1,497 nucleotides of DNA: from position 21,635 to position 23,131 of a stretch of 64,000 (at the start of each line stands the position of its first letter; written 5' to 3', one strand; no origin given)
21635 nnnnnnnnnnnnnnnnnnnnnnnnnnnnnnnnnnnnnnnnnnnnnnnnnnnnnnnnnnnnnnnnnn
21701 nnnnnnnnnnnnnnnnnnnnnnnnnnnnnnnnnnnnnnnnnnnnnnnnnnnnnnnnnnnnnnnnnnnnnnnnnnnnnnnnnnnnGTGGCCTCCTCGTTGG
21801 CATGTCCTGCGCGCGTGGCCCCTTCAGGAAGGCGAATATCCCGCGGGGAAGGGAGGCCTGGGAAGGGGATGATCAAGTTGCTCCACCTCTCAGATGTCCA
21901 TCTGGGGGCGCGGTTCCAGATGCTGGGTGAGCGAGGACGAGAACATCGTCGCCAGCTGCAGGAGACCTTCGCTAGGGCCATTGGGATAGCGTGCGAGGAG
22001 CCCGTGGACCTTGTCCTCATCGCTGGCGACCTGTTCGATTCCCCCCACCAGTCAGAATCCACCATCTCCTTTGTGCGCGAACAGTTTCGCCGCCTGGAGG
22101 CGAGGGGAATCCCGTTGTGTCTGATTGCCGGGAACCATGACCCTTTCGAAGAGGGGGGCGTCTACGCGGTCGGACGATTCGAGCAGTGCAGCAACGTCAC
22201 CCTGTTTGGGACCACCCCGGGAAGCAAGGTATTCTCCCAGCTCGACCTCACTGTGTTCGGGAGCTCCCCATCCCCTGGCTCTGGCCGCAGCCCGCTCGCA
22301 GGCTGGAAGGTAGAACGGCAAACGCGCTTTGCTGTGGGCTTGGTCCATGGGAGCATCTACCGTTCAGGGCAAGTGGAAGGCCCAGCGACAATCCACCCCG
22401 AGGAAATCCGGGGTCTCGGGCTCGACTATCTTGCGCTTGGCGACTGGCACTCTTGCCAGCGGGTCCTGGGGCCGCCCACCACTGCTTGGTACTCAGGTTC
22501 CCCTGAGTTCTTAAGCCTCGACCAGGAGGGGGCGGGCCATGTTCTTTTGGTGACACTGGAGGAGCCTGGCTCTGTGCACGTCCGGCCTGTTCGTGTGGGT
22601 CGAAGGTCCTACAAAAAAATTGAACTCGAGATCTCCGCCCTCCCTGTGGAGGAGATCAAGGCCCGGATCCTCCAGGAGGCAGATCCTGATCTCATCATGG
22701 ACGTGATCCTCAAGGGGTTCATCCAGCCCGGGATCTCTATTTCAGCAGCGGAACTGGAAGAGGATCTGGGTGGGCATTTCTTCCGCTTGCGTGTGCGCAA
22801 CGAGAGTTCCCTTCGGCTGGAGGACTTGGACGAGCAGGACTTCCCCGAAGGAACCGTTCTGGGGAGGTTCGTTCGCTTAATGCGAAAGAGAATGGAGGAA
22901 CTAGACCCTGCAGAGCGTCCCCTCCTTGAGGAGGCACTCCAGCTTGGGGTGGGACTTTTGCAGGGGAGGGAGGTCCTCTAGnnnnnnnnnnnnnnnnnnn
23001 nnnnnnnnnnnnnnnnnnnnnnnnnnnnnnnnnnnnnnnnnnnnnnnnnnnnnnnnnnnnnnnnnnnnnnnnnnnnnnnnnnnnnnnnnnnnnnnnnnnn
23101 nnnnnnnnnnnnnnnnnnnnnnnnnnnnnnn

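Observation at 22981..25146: SMC/SbcC-like ATPase with two transmembrane helices in the middle of its coiled coil.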

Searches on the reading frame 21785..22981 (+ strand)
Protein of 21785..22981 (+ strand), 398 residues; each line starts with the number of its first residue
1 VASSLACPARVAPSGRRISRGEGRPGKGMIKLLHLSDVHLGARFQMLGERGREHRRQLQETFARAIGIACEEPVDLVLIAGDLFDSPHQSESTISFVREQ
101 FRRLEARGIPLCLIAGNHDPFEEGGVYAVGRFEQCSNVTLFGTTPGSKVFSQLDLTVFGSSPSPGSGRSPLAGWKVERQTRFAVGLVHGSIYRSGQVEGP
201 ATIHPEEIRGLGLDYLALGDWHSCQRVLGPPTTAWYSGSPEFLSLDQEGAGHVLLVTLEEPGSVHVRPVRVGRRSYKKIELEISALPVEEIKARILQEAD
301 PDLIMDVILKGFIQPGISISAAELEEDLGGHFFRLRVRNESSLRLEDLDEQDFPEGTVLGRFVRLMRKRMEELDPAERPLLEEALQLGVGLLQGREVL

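Call 3: search_protein_families(library=pfam, proteins=[window:21785-22981:+], max_evalue=0.01)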
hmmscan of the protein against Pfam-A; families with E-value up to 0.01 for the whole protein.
window:21785-22981:+ (398 aa): 1 family
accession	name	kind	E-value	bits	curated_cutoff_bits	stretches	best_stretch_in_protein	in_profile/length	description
PF00149.33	Metallophos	-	4.6e-14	53.7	21.5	1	31-223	2-190/191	Calcineurin-like phosphoesterase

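Call 4: search_protein_families(library=ncbifam, proteins=[window:21785-22981:+], max_evalue=0.01)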
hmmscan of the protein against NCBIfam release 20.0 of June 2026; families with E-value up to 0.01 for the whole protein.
window:21785-22981:+ (398 aa): 11 families
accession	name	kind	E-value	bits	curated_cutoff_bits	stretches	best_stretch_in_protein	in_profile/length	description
TIGR00619.1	sbcd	subfamily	1.4e-19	70.9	77.65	1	31-123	2-90/252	exonuclease subunit SbcD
NF041031.1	Mre11_Sulfo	equivalog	9.6e-17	61.3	500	1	32-311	2-286/374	DNA double-strand break repair protein Mre11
NF008206.2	PRK10966.1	equivalog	8.2e-15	54.8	450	2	31-120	2-86/380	exonuclease subunit SbcD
NF041030.1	Mre11_Halo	equivalog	1.6e-13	50.5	550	1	29-326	1-283/361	DNA double-strand break repair protein Mre11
NF041029.1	Mre11_Pyroc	equivalog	5.2e-13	48.6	600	1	31-121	2-88/438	DNA double-strand break repair protein Mre11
NF041754.1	sbcd_Bac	equivalog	5.6e-08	32.4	750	1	31-120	2-87/390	exonuclease subunit SbcD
NF041753.2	sbcd_Staph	equivalog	2.2e-07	30.1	480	1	30-122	1-89/375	exonuclease subunit SbcD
TIGR04123.1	P_estr_lig_assc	hypoth_equivalog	1.9e-06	27.4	150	1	31-120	22-110/207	ligase-associated DNA damage response endonuclease PdeM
NF053862.1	DS9_1_antiphage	equivalog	5.1e-06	25.6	420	1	31-119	195-288/486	anti-phage phosphoesterase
TIGR00024.1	SbcD_rel_arch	hypoth_equivalog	3.4e-05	23.7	115.2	1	35-122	20-102/224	putative phosphoesterase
TIGR00583.1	mre11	equivalog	0.00039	19.5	434.6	1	29-113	3-84/405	DNA repair protein (mre11)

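Call 24: search_solved_structures(query=window:21869-22978:+, max_evalue=0.001)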
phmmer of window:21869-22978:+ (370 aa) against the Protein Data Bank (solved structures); distinct sequences matched with E-value up to 0.001: 18.
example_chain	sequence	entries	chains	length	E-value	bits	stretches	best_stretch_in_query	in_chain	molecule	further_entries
4hd0_A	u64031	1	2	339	7.7e-10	41.6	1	2-97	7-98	DNA double-strand break repair protein Mre11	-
1ii7_A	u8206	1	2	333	8.9e-10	41.4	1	3-97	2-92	Mre11 nuclease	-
3dsc_A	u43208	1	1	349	9.6e-10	41.3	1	3-97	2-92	DNA double-strand break repair protein mre11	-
3dsd_A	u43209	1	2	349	1.7e-08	37.2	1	3-96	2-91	DNA double-strand break repair protein mre11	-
4lty_C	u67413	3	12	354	6.9e-08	35.1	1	2-92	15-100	Exonuclease subunit SbcD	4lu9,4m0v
6s6v_A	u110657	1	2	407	9.8e-08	34.6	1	3-92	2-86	Nuclease SbcCD subunit D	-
4o24_A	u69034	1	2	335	2.5e-07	33.3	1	2-91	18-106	Exonuclease, putative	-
2q8u_A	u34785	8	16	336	2.5e-07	33.3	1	2-91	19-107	Exonuclease, putative | Nuclease SbcCD subunit D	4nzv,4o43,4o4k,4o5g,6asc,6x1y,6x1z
1s8e_A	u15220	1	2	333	2.8e-07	33.2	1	3-91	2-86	exonuclease putative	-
7dog_A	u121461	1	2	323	3.6e-07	32.8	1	1-105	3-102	Nuclease SbcCD subunit D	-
3qg5_C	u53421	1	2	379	5e-07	32.3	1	3-91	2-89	Mre11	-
7yzo_A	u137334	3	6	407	1.2e-06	31.1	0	3-92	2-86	Nuclease SbcCD subunit D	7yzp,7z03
6s85_A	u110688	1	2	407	1.6e-06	30.6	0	3-92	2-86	Nuclease SbcCD subunit D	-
3thn_A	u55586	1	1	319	3.5e-06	29.5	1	3-91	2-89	Exonuclease, putative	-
3tho_B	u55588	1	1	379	5.4e-06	28.9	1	3-91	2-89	Exonuclease, putative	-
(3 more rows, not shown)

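Call 47: search_protein_families(library=padloc, proteins=[window:21869-22978:+], max_evalue=0.001)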
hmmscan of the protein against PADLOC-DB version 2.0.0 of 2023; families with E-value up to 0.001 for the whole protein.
window:21869-22978:+ (370 aa): 1 family
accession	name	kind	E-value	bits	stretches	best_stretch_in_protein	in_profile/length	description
PDLC00736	Effector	-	0.00026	18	1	4-91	5-85/561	Endonuclease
